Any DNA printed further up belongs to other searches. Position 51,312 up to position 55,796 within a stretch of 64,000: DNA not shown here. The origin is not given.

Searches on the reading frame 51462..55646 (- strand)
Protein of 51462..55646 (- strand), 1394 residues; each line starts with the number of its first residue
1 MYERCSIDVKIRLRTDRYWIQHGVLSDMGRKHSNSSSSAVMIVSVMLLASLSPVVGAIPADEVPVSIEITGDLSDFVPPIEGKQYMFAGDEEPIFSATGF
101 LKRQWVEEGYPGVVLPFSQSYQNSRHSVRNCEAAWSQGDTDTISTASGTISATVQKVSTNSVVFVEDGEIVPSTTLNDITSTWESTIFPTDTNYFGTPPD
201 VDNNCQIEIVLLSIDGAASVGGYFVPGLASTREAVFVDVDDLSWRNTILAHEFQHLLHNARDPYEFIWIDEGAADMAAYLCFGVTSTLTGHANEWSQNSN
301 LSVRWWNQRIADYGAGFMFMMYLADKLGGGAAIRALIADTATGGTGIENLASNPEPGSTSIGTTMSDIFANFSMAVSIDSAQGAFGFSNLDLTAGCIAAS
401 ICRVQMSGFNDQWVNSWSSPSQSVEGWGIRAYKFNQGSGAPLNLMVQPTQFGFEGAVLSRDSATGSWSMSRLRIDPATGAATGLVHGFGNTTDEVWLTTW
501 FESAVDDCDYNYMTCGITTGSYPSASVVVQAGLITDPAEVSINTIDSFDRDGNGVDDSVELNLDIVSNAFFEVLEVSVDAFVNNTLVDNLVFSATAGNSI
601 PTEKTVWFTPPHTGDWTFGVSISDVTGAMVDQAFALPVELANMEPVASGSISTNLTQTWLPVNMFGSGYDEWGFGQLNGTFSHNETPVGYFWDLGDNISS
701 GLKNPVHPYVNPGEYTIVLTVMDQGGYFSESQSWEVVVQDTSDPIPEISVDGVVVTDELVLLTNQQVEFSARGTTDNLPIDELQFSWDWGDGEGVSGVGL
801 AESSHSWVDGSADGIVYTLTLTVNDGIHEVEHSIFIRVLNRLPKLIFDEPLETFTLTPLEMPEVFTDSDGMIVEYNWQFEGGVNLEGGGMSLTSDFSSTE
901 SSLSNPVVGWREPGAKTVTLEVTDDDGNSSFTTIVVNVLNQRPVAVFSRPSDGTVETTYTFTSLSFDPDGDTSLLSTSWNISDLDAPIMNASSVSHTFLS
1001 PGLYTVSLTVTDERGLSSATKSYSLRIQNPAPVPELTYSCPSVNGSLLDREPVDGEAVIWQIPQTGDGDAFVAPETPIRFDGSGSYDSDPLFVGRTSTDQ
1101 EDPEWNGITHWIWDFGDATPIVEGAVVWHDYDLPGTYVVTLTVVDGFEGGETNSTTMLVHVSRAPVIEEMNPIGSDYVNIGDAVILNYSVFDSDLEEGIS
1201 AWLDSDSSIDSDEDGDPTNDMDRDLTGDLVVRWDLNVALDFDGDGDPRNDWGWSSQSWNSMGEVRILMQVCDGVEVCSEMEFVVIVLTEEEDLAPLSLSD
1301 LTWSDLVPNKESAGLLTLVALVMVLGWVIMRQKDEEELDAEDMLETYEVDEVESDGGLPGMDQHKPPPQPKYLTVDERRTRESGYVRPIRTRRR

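Call 63: search_protein_families(library=pfam, proteins=[window:51462-55646:-], max_evalue=0.00001)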
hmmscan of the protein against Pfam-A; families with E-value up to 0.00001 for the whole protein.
window:51462-55646:- (1394 aa): 4 families
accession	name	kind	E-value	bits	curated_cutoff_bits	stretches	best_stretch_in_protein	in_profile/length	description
PF18911.6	PKD_4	-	3.9e-47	158.7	27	3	940-1024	1-82/85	PKD domain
PF00801.26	PKD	-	3.9e-28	97.7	23.5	1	957-1021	15-76/80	PKD domain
PF22352.2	K319L-like_PKD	-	1.1e-06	29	27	0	865-938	21-84/84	K319L-like, PKD domain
PF18981.6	InlK_D3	-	1.2e-06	29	25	0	905-938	41-75/75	Internalin K domain (D3/D4)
